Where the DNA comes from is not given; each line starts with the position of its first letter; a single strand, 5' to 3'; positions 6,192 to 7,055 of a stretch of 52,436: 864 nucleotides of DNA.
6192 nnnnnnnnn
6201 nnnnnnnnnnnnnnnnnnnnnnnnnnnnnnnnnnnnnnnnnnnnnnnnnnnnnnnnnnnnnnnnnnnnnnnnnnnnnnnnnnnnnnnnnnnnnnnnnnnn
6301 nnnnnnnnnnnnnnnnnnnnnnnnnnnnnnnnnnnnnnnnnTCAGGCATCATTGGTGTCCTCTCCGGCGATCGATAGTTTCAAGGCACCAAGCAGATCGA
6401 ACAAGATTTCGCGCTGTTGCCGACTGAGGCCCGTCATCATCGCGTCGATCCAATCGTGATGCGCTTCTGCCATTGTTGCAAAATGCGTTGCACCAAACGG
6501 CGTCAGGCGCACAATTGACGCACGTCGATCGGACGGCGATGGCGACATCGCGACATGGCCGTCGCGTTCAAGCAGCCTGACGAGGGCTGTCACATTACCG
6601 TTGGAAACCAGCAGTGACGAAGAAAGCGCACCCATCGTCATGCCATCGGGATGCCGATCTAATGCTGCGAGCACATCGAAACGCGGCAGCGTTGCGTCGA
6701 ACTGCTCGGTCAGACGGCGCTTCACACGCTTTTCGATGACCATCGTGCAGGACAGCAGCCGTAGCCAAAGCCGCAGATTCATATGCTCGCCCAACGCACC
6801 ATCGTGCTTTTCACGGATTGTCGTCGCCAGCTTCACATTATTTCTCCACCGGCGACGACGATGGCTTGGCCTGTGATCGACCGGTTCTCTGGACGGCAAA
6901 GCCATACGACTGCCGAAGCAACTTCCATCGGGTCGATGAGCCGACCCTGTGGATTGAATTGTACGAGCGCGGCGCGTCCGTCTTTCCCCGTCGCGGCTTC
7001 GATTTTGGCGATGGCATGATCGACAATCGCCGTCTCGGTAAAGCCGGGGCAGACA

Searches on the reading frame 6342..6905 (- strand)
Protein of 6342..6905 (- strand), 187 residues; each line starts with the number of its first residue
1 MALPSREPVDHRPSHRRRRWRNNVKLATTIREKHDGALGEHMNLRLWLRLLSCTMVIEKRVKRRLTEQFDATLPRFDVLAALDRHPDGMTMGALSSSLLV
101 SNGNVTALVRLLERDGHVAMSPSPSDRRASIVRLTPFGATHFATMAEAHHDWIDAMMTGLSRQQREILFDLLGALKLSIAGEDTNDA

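Call 40: search_protein_families(library=pfam, proteins=[window:6342-6905:-], max_evalue=0.0001)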
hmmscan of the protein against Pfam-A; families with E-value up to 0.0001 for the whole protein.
window:6342-6905:- (187 aa): 3 families
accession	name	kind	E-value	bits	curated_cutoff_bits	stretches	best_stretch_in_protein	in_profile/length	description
PF12802.13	MarR_2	-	1.4e-11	44.8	27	1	72-129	4-61/61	MarR family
PF01047.28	MarR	-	1.9e-09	37.7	24.6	1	72-129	2-58/59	MarR family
PF13601.12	HTH_34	-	3.6e-05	24.3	27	1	75-147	2-74/80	Winged helix DNA-binding domain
